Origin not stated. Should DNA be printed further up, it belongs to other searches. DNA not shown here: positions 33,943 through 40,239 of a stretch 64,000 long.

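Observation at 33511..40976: Minimal tRNA-Lys integrative element whose only cargo is a giant Rhs toxin and a small immunity-like gene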

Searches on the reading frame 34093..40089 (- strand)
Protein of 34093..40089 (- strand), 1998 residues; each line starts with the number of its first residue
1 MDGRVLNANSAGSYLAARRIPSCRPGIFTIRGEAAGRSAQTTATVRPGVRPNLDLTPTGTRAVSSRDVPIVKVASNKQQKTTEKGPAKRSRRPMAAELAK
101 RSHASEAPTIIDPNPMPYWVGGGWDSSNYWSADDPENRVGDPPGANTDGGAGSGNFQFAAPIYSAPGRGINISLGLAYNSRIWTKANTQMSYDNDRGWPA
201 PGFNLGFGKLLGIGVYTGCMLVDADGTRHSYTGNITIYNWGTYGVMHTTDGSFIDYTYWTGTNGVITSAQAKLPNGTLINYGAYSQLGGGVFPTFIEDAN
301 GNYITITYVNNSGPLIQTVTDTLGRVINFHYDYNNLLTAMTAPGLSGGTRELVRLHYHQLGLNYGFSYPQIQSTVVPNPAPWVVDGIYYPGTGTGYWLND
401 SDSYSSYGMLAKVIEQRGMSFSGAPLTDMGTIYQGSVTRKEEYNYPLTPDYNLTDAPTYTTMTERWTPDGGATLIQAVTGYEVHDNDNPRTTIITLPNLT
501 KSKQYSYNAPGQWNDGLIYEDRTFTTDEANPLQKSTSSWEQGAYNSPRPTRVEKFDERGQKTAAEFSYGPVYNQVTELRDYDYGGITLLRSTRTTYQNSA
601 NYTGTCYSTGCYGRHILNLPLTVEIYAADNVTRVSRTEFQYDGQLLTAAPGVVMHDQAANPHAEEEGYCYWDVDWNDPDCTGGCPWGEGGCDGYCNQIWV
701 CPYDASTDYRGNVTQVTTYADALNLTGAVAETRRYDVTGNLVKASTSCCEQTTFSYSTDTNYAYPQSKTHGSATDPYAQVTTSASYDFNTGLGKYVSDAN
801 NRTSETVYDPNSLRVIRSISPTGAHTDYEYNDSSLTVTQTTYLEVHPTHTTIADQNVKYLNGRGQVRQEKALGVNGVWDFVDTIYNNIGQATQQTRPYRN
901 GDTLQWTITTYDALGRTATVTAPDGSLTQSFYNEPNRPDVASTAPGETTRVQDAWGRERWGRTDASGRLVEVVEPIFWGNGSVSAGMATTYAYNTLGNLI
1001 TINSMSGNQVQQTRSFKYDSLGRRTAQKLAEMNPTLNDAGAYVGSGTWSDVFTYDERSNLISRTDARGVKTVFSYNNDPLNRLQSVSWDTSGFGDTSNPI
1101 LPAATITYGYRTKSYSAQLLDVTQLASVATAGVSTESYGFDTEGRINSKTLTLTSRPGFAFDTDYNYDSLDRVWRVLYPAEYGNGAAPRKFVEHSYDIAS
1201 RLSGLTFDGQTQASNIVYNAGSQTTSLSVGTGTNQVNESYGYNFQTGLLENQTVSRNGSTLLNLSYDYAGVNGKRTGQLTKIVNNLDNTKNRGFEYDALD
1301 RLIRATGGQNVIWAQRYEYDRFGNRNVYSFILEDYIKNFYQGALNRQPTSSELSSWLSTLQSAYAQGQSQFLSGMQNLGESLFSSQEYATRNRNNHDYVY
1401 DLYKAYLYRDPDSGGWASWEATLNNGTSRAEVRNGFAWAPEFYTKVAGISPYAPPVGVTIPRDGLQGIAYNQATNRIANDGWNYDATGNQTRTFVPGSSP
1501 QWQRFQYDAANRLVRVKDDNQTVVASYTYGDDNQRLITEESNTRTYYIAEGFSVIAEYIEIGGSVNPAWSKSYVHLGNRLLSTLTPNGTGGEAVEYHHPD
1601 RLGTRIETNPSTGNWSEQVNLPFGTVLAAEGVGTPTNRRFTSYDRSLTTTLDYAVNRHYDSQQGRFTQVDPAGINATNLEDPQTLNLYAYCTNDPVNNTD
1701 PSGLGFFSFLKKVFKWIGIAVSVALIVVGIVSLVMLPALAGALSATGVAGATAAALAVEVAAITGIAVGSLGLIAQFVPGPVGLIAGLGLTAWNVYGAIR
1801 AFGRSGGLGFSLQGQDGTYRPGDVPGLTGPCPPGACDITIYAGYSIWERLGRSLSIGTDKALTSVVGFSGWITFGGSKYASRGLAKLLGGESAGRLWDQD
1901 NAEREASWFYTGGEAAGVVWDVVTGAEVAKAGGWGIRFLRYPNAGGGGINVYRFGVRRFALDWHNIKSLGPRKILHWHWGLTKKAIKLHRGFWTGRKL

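Call 10: search_protein_families(library=pfam, proteins=[window:34093-40089:-], max_evalue=0.01)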
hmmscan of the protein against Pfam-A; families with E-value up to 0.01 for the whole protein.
window:34093-40089:- (1998 aa): 2 families
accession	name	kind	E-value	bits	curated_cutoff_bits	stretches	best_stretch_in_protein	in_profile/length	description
PF13946.11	DUF4214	-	1.5e-17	63.8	23.2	2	1381-1445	3-71/72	Domain of unknown function (DUF4214)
PF05593.20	RHS_repeat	-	2.3e-15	57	22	1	1507-1540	1-31/38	RHS Repeat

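Call 49: search_protein_families(library=ncbifam, proteins=[window:34093-40089:-], max_evalue=0.01)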
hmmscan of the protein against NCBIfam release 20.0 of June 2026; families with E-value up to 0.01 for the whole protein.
window:34093-40089:- (1998 aa): 2 families
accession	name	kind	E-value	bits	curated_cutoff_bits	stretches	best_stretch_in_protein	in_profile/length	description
TIGR03696.1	Rhs_assc_core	domain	2.6e-16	59.9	32.5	1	1622-1704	3-76/76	RHS repeat-associated core domain-containing protein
TIGR01643.1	YD_repeat_2x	repeat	2.5e-08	34.1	15.8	0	993-1029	1-33/42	YD repeat-containing protein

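Call 79: find_homologous_proteins(query=window:34093-40089:-, max_evalue=1e-20)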
Query window:34093-40089:- (1998 aa): 616 proteins with E <= 1e-20 among 8000 candidates; the best 120 are listed.
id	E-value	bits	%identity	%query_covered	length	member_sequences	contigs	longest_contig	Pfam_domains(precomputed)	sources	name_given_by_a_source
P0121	0.0e+0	2996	76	87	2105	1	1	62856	PF05593.20,PF13946.12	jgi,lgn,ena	-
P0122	0.0e+0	2920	73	87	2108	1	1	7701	PF05593.20,PF13946.12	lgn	-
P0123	0.0e+0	2907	72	88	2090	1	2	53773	PF05593.20,PF14220.12,PF13946.12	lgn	-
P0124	0.0e+0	2898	72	88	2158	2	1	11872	PF05593.20,PF13946.12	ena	-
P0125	0.0e+0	2861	74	85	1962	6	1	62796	PF05593.20,PF13946.12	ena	-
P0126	0.0e+0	2845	73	85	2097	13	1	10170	PF05593.20,PF13946.12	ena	-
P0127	0.0e+0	2836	68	95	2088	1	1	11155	PF05593.20,PF13620.13,PF13946.12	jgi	jgi:RHS repeat-associated protein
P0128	0.0e+0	2813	76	81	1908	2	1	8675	PF05593.20,PF13946.12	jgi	jgi:RHS repeat-associated protein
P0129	0.0e+0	2807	72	88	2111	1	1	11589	PF05593.20,PF13946.12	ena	-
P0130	0.0e+0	2775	71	87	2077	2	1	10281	PF05593.20,PF13620.13,PF13946.12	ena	-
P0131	0.0e+0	2725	70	86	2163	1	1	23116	PF05593.20,PF13946.12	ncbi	-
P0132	0.0e+0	2687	68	91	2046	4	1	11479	PF05593.20,PF13946.12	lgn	-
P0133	0.0e+0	2654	67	89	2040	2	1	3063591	PF05593.20,PF13946.12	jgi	jgi:RHS repeat-associated protein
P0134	0.0e+0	2634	70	85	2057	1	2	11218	PF05593.20,PF25023.2,PF13946.12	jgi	jgi:RHS repeat-associated protein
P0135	0.0e+0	2604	68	86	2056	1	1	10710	PF05593.20,PF25023.2,PF13946.12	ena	-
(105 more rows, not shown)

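Call 80: find_encoding_contigs(protein=P0121, flank=6000, max_places=3)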
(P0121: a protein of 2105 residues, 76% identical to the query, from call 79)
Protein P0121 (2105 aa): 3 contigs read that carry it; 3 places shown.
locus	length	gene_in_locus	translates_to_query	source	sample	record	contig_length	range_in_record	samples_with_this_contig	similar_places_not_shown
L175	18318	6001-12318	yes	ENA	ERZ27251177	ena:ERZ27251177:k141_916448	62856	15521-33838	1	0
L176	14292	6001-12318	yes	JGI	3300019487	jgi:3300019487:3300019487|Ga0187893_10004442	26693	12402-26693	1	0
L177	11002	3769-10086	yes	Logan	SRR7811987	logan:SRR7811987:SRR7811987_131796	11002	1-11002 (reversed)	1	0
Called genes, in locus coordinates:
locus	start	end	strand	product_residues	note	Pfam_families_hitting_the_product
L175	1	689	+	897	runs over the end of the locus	PF03958:Secretin_N, PF00263:Secretin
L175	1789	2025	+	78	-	PF12728:HTH_17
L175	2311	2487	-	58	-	-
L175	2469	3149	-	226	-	PF04471:Mrr_cat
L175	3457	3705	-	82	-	PF13857:Ank_5 (faint), PF12796:Ank_2 (weak), PF00023:Ank (faint), PF13637:Ank_4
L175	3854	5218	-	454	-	-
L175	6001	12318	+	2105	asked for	PF13946:DUF4214, PF05593:RHS_repeat (weak)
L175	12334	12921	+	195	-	-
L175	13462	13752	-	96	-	-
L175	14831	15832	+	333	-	PF00589:Phage_integrase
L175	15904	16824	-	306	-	PF01073:3Beta_HSD, PF01370:Epimerase, PF02719:Polysacc_synt_2 (weak), PF04321:RmlD_sub_bind (weak), PF07993:NAD_binding_4 (faint), PF16363:GDP_Man_Dehyd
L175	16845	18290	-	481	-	PF13477:Glyco_trans_4_2 (faint), PF13579:Glyco_trans_4_4, PF13439:Glyco_transf_4, PF13692:Glyco_trans_1_4, PF00534:Glycos_transf_1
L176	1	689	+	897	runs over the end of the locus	PF03958:Secretin_N, PF00263:Secretin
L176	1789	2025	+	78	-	PF12728:HTH_17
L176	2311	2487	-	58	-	-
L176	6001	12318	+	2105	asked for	PF13946:DUF4214, PF05593:RHS_repeat (weak)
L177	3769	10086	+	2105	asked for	PF13946:DUF4214, PF05593:RHS_repeat (weak)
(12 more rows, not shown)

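Call 81: find_encoding_contigs(protein=P0125, flank=6000, max_places=3)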
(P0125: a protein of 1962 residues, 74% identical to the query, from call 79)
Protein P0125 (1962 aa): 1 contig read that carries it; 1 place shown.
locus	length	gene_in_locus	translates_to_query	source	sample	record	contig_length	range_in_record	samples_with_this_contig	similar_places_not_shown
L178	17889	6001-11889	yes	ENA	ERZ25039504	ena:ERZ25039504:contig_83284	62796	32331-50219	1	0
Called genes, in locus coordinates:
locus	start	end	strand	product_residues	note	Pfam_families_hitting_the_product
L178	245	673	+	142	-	-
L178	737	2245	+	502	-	PF00158:Sigma54_activat, PF01078:Mg_chelatase (faint), PF14532:Sigma54_activ_2, PF07728:AAA_5 (faint), PF25601:AAA_lid_14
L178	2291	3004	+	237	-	-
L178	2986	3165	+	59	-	-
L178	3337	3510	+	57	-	-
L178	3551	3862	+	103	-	-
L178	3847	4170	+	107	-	-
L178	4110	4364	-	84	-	-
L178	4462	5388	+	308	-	PF01223:Endonuclease_NS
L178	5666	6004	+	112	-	-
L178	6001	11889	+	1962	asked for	PF05593:RHS_repeat (faint), PF13946:DUF4214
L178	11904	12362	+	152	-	-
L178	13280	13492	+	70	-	-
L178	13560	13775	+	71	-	-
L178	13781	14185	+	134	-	-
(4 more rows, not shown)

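Call 82: find_encoding_contigs(protein=P0123, flank=6000, max_places=3)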
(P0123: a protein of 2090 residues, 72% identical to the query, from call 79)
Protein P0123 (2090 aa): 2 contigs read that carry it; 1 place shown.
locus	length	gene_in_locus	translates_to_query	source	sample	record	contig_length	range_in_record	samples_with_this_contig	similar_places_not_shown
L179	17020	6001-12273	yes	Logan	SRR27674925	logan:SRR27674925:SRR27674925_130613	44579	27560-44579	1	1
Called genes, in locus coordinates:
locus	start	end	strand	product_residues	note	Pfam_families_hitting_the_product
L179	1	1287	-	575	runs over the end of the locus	PF13290:CHB_HEX_C_1, PF13287:Fn3_assoc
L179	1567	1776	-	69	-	-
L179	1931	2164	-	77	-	PF09954:DUF2188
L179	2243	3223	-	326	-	-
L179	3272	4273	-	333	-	-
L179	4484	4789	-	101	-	PF12728:HTH_17 (weak)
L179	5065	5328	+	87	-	-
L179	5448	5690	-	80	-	-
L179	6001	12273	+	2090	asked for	PF05593:RHS_repeat (faint), PF13946:DUF4214, PF14220:DUF4329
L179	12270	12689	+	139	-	-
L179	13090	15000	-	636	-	-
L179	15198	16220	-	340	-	PF13541:ChlI, PF01078:Mg_chelatase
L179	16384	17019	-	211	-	?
